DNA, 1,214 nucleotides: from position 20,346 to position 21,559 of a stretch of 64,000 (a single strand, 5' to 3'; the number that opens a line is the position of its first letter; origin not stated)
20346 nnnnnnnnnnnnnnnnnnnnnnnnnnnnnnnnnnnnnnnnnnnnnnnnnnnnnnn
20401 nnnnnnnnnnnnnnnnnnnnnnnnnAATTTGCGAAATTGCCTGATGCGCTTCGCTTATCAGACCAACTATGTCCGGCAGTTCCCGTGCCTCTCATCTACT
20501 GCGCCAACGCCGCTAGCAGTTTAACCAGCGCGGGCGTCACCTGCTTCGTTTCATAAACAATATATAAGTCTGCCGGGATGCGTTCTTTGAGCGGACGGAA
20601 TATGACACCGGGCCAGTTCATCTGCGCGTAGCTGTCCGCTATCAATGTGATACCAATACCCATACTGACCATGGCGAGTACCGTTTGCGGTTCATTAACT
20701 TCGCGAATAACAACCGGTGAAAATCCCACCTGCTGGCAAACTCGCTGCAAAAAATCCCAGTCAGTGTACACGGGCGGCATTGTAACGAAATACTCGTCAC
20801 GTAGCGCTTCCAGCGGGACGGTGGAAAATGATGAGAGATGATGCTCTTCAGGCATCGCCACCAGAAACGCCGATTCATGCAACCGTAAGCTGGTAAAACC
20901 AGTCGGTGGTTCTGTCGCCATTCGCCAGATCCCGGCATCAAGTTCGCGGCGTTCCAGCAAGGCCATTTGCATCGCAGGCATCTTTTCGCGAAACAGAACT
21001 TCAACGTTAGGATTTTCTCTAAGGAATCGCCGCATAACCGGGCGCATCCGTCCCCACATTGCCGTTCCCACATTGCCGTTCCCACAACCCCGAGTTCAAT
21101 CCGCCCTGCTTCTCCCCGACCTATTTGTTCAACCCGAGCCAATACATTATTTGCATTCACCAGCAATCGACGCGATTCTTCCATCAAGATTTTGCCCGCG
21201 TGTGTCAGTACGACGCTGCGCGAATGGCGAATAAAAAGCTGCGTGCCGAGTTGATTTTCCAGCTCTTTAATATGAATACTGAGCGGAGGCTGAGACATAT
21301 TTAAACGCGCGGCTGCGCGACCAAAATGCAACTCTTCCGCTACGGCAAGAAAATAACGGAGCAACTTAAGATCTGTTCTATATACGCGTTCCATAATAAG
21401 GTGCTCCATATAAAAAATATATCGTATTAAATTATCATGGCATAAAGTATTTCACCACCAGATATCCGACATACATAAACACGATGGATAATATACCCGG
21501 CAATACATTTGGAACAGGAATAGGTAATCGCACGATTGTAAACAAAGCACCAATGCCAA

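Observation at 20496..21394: xapR interrupted by a 14-bp tandem duplication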

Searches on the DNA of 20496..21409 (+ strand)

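Call 3: search_dna_similar(query=window:20496-21409:+, collection=ecoli_genomes, mode=near, max_rows=30)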
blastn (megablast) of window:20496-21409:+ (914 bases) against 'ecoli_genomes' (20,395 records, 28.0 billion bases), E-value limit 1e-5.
Records with a match: 4089; places in all: 4090; records where one place covers at least 80% of the query: 4086.
Genomes with a match: 4088 of 5426; with a place that covers at least 80% of the query: 4085. Places per genome that has any: lowest 1, median 1, highest 2. On chromosomes: 4089 places; on plasmids: 1.
Best place of each record, by identity: >=99% 3; 95-99% 1615; 90-95% 2470; 80-90% 1.
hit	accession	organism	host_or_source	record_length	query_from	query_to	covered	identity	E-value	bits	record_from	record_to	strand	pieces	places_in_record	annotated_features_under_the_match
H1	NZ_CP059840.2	Escherichia coli strain E2348/69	Homo sapiens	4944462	1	914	100%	100.0%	0e+0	1688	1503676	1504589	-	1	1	xapR: DNA-binding transcriptional regulator XapR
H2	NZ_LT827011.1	Escherichia coli O127:H6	Homo sapiens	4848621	1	914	100%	100.0%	0e+0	1688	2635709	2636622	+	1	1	xapR: DNA-binding transcriptional regulator XapR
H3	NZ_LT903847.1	Escherichia coli O127:H6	Homo sapiens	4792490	1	914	100%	100.0%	0e+0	1688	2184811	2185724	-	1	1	xapR: DNA-binding transcriptional regulator XapR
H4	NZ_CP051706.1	Escherichia coli strain SCU-124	Homo sapiens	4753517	1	914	100%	98.0%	0e+0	1576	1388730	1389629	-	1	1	xapR: DNA-binding transcriptional regulator XapR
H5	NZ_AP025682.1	Escherichia coli strain Rb-50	Homo sapiens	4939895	1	914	100%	98.0%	0e+0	1576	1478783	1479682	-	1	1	xapR: DNA-binding transcriptional regulator XapR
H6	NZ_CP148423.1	Escherichia coli strain Z1323CEC0015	Chicken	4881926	1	914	100%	98.0%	0e+0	1576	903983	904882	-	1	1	xapR: DNA-binding transcriptional regulator XapR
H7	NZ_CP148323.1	Escherichia coli strain Z1323HEC0477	Homo sapiens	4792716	1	914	100%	98.0%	0e+0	1576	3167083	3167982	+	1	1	xapR: DNA-binding transcriptional regulator XapR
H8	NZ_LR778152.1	Escherichia coli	water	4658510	1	914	100%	98.0%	0e+0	1576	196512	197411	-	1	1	xapR: DNA-binding transcriptional regulator XapR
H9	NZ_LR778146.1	Escherichia coli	soil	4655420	1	914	100%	98.0%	0e+0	1576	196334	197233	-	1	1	xapR: DNA-binding transcriptional regulator XapR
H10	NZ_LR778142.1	Escherichia coli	soil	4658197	1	914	100%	98.0%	0e+0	1576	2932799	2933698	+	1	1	xapR: DNA-binding transcriptional regulator XapR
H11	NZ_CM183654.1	Escherichia coli strain GmM077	Homo sapiens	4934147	1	914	100%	98.0%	0e+0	1576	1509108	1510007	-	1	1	xapR: DNA-binding transcriptional regulator XapR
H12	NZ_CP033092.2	Escherichia coli DSM 30083 = JCM 1649 = ATCC 11775 strain ...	-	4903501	1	914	100%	97.9%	0e+0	1570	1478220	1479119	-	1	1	xapR: DNA-binding transcriptional regulator XapR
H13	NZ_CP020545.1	Escherichia coli strain ZJ3920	Homo sapiens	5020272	1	914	100%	97.9%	0e+0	1570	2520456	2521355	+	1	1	xapR: DNA-binding transcriptional regulator XapR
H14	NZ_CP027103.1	Escherichia coli strain RM14723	dog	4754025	1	914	100%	97.9%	0e+0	1570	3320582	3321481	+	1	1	xapR: DNA-binding transcriptional regulator XapR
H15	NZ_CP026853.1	Escherichia coli strain MS7163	Homo sapiens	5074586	1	914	100%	97.9%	0e+0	1570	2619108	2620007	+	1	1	xapR: DNA-binding transcriptional regulator XapR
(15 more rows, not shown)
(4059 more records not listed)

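Call 5: get_annotated_region(hit=H1, flank=4000)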
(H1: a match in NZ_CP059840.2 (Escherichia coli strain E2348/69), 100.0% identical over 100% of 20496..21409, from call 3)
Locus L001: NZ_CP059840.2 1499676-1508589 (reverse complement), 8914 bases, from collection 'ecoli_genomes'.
description: Escherichia coli strain E2348/69 chromosome, complete genome
organism: Escherichia coli strain E2348/69 (NCBI taxid 562)
replicon: chromosome; assembly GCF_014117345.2
host: Homo sapiens; source: stool; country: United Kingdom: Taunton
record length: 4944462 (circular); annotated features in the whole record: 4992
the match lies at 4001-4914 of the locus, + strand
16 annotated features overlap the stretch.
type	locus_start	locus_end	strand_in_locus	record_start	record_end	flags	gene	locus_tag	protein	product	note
CDS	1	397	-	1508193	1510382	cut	pdeA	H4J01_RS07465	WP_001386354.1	bifunctional diguanylate cyclase/phosphodiesterase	-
tRNA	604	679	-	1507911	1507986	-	-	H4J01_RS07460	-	tRNA-Ala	-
tRNA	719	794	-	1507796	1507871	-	-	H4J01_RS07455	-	tRNA-Ala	-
CDS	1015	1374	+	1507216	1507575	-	yfeC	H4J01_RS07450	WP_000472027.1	YfeC-like transcriptional regulator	-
CDS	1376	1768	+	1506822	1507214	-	yfeD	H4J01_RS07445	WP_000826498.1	MerR family transcriptional regulator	-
CDS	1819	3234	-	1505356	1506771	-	gltX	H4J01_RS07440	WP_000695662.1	glutamate--tRNA ligase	-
tRNA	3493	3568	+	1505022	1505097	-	-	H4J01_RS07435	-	tRNA-Val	-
tRNA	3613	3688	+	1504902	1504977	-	-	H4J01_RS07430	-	tRNA-Val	-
tRNA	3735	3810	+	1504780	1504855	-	-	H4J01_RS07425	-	tRNA-Val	-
tRNA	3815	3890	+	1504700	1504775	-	-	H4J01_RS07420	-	tRNA-Lys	-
CDS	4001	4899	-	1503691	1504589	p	xapR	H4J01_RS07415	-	DNA-binding transcriptional regulator XapR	frameshifted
CDS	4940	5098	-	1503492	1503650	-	-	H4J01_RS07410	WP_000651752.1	DUF1427 family protein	-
CDS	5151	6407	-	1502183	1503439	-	xapB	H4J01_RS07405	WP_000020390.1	xanthosine/proton symporter XapB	-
CDS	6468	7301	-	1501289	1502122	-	xapA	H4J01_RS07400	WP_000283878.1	xanthosine phosphorylase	-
CDS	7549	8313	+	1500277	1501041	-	yfeN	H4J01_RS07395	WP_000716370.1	nucleoside-specific channel-forming Tsx family protein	-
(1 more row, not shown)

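Call 6: get_annotated_region(hit=H2, flank=1500)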
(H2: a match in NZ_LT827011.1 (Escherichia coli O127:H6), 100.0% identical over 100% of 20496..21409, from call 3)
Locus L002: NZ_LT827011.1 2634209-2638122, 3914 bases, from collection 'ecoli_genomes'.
description: Escherichia coli O127:H6 isolate EPEC E2348/69 variety 2 chromosome 1, complete sequence
organism: Escherichia coli O127:H6 (NCBI taxid 168807)
replicon: chromosome; assembly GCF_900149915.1
host: Homo sapiens; source: Sanger Centre via Imperial College; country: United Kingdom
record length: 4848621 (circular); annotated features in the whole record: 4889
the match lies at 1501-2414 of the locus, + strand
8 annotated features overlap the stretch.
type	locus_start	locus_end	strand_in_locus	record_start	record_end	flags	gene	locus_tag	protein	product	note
CDS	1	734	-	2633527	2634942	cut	gltX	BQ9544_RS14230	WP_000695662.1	glutamate--tRNA ligase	-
tRNA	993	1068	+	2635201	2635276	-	-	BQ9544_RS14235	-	tRNA-Val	-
tRNA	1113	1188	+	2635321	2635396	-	-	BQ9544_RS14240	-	tRNA-Val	-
tRNA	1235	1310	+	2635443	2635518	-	-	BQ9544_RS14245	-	tRNA-Val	-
tRNA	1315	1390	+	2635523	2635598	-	-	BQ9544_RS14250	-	tRNA-Lys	-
CDS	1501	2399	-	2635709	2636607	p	xapR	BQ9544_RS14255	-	DNA-binding transcriptional regulator XapR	frameshifted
CDS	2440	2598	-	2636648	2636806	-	-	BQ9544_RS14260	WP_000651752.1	DUF1427 family protein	-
CDS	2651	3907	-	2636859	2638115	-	xapB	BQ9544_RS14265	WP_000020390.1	xanthosine/proton symporter XapB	-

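Call 7: get_annotated_region(hit=H3, flank=1500)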
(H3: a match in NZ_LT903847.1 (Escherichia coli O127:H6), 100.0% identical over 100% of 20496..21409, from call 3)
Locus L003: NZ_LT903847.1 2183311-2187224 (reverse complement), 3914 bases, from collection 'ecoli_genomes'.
description: Escherichia coli O127:H6 isolate EPEC1 chromosome 1, complete sequence
organism: Escherichia coli O127:H6 (NCBI taxid 168807)
replicon: chromosome; assembly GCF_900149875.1
host: Homo sapiens; source: Artificial construct derived from EPEC E2348/69 variety 2; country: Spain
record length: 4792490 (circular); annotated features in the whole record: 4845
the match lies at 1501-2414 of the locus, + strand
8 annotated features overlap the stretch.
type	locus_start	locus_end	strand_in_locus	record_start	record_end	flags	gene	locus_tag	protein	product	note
CDS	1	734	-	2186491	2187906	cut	gltX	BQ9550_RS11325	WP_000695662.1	glutamate--tRNA ligase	-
tRNA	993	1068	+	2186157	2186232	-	-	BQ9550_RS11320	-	tRNA-Val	-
tRNA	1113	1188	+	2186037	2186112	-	-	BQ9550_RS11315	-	tRNA-Val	-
tRNA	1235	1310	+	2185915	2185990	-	-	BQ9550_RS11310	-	tRNA-Val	-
tRNA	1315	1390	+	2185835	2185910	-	-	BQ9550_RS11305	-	tRNA-Lys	-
CDS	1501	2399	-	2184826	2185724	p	xapR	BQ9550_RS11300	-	DNA-binding transcriptional regulator XapR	frameshifted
CDS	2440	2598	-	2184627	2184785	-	-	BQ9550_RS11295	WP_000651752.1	DUF1427 family protein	-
CDS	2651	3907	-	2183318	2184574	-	xapB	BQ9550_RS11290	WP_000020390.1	xanthosine/proton symporter XapB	-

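Call 8: get_annotated_region(hit=H4, flank=4000)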
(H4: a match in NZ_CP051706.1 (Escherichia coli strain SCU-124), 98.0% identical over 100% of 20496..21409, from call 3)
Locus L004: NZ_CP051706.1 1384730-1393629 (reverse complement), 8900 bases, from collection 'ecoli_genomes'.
description: Escherichia coli strain SCU-124 chromosome, complete genome
organism: Escherichia coli strain SCU-124 (NCBI taxid 562)
replicon: chromosome; assembly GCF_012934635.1
host: Homo sapiens; source: rectal swab from healthy college student; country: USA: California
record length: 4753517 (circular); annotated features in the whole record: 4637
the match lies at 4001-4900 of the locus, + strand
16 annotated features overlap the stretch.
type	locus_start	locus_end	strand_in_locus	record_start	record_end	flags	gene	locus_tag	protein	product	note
CDS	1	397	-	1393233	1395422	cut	pdeA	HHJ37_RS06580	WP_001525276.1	bifunctional diguanylate cyclase/phosphodiesterase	-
tRNA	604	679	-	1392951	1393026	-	-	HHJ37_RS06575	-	tRNA-Ala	-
tRNA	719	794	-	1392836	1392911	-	-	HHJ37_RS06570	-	tRNA-Ala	-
CDS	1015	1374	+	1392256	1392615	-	yfeC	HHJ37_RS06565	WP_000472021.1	YfeC-like transcriptional regulator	-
CDS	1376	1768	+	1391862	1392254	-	yfeD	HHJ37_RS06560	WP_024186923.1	MerR family transcriptional regulator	-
CDS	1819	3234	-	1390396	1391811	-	gltX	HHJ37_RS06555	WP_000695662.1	glutamate--tRNA ligase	-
tRNA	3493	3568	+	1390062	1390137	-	-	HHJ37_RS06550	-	tRNA-Val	-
tRNA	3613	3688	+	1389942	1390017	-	-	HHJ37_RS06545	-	tRNA-Val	-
tRNA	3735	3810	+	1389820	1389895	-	-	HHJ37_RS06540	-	tRNA-Val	-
tRNA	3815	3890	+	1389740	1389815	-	-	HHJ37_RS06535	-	tRNA-Lys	-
CDS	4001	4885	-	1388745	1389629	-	xapR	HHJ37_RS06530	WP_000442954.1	DNA-binding transcriptional regulator XapR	-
CDS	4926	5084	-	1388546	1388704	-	-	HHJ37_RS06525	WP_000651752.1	DUF1427 family protein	-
CDS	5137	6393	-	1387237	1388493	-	xapB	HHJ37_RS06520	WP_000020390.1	xanthosine/proton symporter XapB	-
CDS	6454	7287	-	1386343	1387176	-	xapA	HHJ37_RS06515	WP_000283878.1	xanthosine phosphorylase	-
CDS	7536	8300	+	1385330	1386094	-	yfeN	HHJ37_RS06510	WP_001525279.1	outer membrane protein OmpK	-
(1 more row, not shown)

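Call 11: search_dna_similar(query=window:21030-21110:+, collection=ecoli_genomes, mode=distant, max_rows=12)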
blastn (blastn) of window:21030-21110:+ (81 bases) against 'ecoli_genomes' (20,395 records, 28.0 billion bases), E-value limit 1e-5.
Records with a match: 4088; places in all: 4088; records where one place covers at least 80% of the query: 4088.
Genomes with a match: 4087 of 5426; with a place that covers at least 80% of the query: 4087. Places per genome that has any: lowest 1, median 1, highest 2. On chromosomes: 4087 places; on plasmids: 1.
Best place of each record, by identity: >=99% 3; 80-90% 2998; 60-80% 1087.
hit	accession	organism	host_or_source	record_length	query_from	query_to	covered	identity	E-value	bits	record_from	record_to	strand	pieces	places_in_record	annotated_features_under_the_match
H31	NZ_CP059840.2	Escherichia coli strain E2348/69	Homo sapiens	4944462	1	81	100%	100.0%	6e-33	147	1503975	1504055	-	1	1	xapR: DNA-binding transcriptional regulator XapR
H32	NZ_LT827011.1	Escherichia coli O127:H6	Homo sapiens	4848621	1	81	100%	100.0%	6e-33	147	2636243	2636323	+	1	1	xapR: DNA-binding transcriptional regulator XapR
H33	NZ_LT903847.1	Escherichia coli O127:H6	Homo sapiens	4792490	1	81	100%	100.0%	6e-33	147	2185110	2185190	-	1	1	xapR: DNA-binding transcriptional regulator XapR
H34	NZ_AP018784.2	Escherichia coli strain SK1144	-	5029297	1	81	100%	82.7%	4e-16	92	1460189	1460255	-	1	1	xapR: DNA-binding transcriptional regulator XapR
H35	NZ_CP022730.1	Escherichia coli strain SA186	Homo sapiens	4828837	1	81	100%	82.7%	4e-16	92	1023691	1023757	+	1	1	xapR: DNA-binding transcriptional regulator XapR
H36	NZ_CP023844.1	Escherichia coli strain 4/1-1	Homo sapiens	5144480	1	81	100%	82.7%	4e-16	92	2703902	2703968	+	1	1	xapR: DNA-binding transcriptional regulator XapR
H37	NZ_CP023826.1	Escherichia coli strain 4/4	Homo sapiens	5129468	1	81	100%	82.7%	4e-16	92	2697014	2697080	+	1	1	xapR: DNA-binding transcriptional regulator XapR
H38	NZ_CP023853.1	Escherichia coli strain 2/0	Homo sapiens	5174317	1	81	100%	82.7%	4e-16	92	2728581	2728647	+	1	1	xapR: DNA-binding transcriptional regulator XapR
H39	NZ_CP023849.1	Escherichia coli strain 4/0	Homo sapiens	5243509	1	81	100%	82.7%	4e-16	92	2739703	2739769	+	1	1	xapR: DNA-binding transcriptional regulator XapR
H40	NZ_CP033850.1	Escherichia coli strain FDAARGOS_497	Homo sapiens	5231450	1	81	100%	82.7%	4e-16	92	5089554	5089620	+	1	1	xapR: DNA-binding transcriptional regulator XapR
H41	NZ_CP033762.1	Escherichia coli strain FDAARGOS_536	Homo sapiens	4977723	1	81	100%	82.7%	4e-16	92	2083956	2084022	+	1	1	xapR: DNA-binding transcriptional regulator XapR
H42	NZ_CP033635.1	Escherichia coli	chicken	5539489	1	81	100%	82.7%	4e-16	92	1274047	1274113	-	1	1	xapR: DNA-binding transcriptional regulator XapR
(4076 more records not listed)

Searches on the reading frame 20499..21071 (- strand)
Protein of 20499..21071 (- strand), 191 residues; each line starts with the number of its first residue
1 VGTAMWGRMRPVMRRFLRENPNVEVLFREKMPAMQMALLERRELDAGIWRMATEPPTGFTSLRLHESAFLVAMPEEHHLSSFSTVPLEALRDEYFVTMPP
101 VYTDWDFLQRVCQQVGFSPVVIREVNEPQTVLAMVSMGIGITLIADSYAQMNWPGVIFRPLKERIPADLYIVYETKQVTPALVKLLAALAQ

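Call 31: search_protein_families(library=pfam, proteins=[P0023, P0001, P0008], max_evalue=0.001)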
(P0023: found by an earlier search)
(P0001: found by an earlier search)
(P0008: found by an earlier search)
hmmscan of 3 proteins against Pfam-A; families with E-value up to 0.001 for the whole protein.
P0023 (294 aa): 2 families
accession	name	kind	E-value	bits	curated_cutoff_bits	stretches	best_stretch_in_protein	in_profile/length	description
PF03466.25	LysR_substrate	-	6e-40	137.3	28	1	93-292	2-203/209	LysR substrate binding domain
PF00126.33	HTH_1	-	9.5e-24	83.6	26.6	1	9-68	1-60/60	Bacterial regulatory helix-turn-helix protein, lysR family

P0001 (250 aa): 1 family
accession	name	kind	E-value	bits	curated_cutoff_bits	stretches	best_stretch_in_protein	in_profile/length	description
PF00126.33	HTH_1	-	9.3e-24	83.6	26.6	1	9-68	1-60/60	Bacterial regulatory helix-turn-helix protein, lysR family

P0008 (187 aa): 1 family
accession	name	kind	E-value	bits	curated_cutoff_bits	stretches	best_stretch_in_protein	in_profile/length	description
PF03466.25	LysR_substrate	-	5.6e-36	124.3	28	1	4-185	20-203/209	LysR substrate binding domain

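Call 32: search_protein_families(library=ncbifam, proteins=[P0023], max_evalue=0.001)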
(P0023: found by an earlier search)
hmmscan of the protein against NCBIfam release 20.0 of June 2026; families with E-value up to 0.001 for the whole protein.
P0023 (294 aa): 54 families (the best 25 are shown)
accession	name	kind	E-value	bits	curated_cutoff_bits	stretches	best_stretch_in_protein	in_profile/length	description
NF007439.0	PRK09986.1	equivalog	3.2e-160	532.3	290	1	1-293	1-295/296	LysR family transcriptional regulator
NF045775.1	acetoin_reg_AlsR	exception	4.6e-63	213.4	430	1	8-291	2-287/290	acetoin biosynthesis transcriptional regulator AlsR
NF007385.0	PRK09906.1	equivalog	2e-43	148.6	356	1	8-292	2-287/296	DNA-binding transcriptional regulator HcaR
NF047520.1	trans_act_CidR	equivalog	4.9e-38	131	415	1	8-254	2-247/292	cidABC operon transcriptional activator CidR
NF053705.1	TransRegGltCGpos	equivalog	8.2e-37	127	350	1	9-257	3-251/300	glutamate biosynthesis transcriptional regulator GltC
NF008416.0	PRK11242.1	equivalog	1.3e-32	113.4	277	1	9-252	3-246/300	transcriptional regulator CynR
NF040709.1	benzoate_BenM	exception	1.4e-28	100.1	600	1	8-263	2-259/299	benzoate utilization transcription regulator BenM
NF040710.1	benzoate_CatM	exception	8.3e-28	97.5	580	1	8-264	2-260/293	cis,cis-muconate-binding transcription regulator CatM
NF040786.1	LysR_Sec_metab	equivalog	8.5e-28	97.2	250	1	8-285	2-286/298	selenium metabolism-associated LysR family transcriptional regulator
NF008722.0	PRK11716.1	equivalog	2.9e-27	95.4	246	1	8-248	2-242/293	HTH-type transcriptional activator IlvY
NF008361.0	PRK11151.1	equivalog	2.3e-26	92.8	329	1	10-250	4-243/305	DNA-binding transcriptional regulator OxyR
TIGR03339.1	phn_lysR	subfamily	8.7e-26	90.8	341.1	1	12-250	2-236/279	aminoethylphosphonate catabolism associated LysR family transcriptional regulator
TIGR02424.1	TF_pcaQ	equivalog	8.8e-24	83.9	303.8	1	8-222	4-219/300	pca operon transcription factor PcaQ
NF052633.1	LysR_TF_PsrA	exception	1.3e-23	83.4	540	1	8-247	6-244/297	L-proline-binding transcription factor PsrA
NF045990.1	TransRegCbbRRhodb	equivalog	4.2e-22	78.6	450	1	7-203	6-202/304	LysR family regulator CbbR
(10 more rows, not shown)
